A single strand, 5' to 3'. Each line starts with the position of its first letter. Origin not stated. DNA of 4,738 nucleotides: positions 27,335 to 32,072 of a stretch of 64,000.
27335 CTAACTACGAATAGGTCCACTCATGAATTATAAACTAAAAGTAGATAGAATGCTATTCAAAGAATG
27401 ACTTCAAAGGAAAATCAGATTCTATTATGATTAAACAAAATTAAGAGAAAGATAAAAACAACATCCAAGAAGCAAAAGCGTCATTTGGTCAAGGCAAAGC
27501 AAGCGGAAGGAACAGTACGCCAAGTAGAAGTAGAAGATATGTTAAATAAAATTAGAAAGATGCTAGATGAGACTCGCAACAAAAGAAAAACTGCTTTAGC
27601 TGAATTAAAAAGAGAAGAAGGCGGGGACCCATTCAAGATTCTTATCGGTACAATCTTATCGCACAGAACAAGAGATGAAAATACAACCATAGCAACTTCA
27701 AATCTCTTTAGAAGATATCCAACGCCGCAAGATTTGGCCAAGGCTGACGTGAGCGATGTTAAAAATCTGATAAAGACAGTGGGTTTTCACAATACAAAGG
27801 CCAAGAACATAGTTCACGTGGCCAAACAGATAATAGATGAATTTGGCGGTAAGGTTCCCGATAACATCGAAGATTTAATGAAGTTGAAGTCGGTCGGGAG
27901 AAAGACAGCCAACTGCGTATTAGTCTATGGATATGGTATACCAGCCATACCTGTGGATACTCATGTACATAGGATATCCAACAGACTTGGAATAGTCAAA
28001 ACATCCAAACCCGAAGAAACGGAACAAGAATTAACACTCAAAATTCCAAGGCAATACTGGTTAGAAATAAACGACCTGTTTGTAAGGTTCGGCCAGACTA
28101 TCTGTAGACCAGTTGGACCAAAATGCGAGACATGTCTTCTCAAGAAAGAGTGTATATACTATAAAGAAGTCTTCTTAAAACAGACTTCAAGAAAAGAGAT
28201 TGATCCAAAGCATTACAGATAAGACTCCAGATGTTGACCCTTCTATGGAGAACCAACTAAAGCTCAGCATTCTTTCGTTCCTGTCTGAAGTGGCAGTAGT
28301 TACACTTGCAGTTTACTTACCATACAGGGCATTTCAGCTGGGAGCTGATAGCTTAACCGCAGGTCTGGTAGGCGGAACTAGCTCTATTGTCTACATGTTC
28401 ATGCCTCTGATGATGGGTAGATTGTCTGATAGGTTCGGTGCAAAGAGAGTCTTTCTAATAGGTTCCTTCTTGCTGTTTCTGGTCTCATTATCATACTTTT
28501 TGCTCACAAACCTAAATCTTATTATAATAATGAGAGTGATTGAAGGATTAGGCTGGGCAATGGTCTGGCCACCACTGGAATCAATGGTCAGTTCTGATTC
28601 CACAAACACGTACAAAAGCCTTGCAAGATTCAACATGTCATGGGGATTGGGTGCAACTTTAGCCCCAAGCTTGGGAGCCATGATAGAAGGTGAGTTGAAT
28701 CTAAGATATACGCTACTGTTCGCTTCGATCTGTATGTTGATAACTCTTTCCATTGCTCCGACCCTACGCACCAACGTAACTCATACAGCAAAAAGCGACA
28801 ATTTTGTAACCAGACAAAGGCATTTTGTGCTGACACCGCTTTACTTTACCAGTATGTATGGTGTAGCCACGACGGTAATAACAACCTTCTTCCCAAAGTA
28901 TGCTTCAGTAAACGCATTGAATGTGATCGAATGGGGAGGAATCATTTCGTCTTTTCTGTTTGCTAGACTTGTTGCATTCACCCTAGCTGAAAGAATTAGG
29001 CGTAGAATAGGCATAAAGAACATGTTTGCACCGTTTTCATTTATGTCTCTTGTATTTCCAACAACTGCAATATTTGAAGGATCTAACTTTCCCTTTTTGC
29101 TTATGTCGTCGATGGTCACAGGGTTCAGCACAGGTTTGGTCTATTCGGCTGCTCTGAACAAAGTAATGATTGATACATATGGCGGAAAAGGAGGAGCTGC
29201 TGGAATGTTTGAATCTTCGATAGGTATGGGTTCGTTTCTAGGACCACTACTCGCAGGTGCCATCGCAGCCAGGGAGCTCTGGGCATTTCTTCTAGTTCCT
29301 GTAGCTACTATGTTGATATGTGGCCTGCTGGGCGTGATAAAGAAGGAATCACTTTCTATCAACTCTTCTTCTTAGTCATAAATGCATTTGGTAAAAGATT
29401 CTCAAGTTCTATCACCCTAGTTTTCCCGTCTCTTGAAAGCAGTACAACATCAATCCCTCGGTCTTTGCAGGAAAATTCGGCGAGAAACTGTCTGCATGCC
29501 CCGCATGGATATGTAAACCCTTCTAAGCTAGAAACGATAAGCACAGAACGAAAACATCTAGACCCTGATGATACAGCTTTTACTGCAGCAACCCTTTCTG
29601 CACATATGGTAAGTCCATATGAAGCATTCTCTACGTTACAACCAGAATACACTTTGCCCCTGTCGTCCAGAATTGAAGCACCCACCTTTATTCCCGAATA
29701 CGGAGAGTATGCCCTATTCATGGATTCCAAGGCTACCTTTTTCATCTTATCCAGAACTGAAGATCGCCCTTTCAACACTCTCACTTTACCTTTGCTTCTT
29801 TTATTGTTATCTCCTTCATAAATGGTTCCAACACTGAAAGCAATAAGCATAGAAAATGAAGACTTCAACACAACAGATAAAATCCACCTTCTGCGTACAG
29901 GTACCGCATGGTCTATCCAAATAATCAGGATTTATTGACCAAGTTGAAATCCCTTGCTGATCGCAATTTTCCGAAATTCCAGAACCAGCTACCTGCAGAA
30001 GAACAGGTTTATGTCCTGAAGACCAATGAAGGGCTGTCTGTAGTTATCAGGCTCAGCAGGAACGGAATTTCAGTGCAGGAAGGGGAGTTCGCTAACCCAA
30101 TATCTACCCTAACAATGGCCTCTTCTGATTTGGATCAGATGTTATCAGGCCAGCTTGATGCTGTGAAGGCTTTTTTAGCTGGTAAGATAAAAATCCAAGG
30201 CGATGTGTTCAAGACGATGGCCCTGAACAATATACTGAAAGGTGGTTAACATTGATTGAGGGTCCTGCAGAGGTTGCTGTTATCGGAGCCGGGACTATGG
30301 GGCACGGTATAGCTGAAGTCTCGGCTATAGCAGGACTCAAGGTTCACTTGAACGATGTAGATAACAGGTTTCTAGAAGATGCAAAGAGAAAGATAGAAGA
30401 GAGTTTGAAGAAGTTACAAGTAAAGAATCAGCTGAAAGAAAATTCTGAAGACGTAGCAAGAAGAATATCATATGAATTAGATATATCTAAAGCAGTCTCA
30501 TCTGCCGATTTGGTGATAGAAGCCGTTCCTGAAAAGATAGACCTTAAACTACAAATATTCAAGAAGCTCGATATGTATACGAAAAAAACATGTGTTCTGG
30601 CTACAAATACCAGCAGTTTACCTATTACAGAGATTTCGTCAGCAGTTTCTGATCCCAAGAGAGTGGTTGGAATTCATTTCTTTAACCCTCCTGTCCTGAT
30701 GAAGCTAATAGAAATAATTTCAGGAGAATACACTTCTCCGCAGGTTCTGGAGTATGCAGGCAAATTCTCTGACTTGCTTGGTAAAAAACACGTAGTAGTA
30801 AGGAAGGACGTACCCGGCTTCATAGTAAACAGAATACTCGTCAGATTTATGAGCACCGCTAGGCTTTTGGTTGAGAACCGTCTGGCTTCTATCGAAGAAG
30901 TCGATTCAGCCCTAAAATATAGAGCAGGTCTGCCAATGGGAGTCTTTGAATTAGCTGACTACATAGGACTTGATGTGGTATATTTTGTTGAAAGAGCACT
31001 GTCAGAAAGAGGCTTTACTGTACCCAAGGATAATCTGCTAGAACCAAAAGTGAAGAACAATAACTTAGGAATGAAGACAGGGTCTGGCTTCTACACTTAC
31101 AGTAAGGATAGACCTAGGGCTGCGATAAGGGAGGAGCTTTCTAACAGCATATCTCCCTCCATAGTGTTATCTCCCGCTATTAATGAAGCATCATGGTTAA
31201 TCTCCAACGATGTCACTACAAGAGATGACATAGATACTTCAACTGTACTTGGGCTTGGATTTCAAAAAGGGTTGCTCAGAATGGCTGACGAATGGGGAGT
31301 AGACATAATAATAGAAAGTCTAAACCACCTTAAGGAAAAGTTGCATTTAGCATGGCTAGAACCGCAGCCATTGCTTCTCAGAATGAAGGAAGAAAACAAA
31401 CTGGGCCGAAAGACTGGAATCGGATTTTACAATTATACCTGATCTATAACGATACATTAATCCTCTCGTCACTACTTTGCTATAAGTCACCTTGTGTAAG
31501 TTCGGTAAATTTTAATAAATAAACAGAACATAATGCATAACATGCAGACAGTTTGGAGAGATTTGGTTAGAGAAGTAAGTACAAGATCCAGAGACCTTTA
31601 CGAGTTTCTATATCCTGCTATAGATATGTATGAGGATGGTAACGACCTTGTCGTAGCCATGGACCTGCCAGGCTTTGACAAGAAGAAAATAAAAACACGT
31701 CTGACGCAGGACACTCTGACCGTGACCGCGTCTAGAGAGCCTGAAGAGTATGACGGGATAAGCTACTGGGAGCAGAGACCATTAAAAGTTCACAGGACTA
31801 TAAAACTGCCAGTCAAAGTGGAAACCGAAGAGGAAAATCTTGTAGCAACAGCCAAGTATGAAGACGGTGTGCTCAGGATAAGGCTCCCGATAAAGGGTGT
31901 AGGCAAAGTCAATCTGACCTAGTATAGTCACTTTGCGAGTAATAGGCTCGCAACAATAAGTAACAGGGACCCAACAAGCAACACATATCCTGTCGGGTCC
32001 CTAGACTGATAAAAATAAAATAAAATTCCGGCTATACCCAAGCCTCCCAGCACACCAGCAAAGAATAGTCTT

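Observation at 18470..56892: Extreme tRNA intron load: 6 of 7 tRNA genes interrupted, 12 introns in total, with a recurrent T-loop 59/60 site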

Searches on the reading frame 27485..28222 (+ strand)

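Call 15: search_protein_families(library=pfam, proteins=[window:27485-28222:+])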
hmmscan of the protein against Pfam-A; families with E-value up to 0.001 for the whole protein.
window:27485-28222:+ (245 aa): 2 families
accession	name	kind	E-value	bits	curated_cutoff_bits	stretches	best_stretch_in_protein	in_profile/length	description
PF00730.31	HhH-GPD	-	6.6e-28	97.6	26.2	1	54-187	1-106/108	HhH-GPD superfamily base excision DNA repair protein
PF00633.29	HHH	-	1.4e-06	28.3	24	1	120-148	2-30/30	Helix-hairpin-helix motif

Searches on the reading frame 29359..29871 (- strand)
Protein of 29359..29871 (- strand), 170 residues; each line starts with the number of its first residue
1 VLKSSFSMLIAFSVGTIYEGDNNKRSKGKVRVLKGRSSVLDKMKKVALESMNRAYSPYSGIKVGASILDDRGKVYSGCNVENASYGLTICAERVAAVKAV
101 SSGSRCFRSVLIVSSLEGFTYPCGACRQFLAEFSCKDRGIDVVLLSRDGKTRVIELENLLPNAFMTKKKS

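Call 72: search_protein_families(library=pfam, proteins=[window:29359-29871:-], max_evalue=0.001)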
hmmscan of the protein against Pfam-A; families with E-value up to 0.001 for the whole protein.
window:29359-29871:- (170 aa): 2 families
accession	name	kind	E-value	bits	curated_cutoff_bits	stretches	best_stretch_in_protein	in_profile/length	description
PF00383.29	dCMP_cyt_deam_1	-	1.1e-18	67.4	25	1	41-136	5-96/102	Cytidine and deoxycytidylate deaminase zinc-binding region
PF08211.18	dCMP_cyt_deam_2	-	8.1e-11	42.7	25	1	37-105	40-106/130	Cytidine and deoxycytidylate deaminase zinc-binding region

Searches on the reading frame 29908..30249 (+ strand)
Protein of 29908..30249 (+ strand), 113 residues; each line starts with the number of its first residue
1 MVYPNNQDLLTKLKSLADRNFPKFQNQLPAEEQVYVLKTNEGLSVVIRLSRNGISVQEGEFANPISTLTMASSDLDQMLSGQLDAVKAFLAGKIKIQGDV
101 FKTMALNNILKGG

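Call 72: search_protein_families(library=pfam, proteins=[window:29908-30249:+], max_evalue=0.001)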
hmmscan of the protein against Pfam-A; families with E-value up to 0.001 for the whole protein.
window:29908-30249:+ (113 aa): 2 families
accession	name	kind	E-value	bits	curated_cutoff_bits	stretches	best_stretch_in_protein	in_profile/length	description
PF02036.22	SCP2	-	1.5e-14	54.6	21.3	1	32-111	21-101/101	SCP-2 sterol transfer family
PF14864.11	Alkyl_sulf_C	-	0.00029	21.5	27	1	44-110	46-113/125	Alkyl sulfatase C-terminal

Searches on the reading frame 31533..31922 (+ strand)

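Call 72: search_protein_families(library=pfam, proteins=[window:31533-31922:+], max_evalue=0.001)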
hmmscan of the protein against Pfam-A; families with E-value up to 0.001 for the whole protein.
window:31533-31922:+ (129 aa): 2 families
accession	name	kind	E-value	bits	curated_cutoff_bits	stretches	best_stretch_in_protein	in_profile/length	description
PF00011.27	HSP20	-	6.6e-11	42.7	20.8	1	32-121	2-88/102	Hsp20/alpha crystallin family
PF17886.7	ArsA_HSP20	-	2.8e-07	30.4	22.5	1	38-117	3-62/63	HSP20-like domain found in ArsA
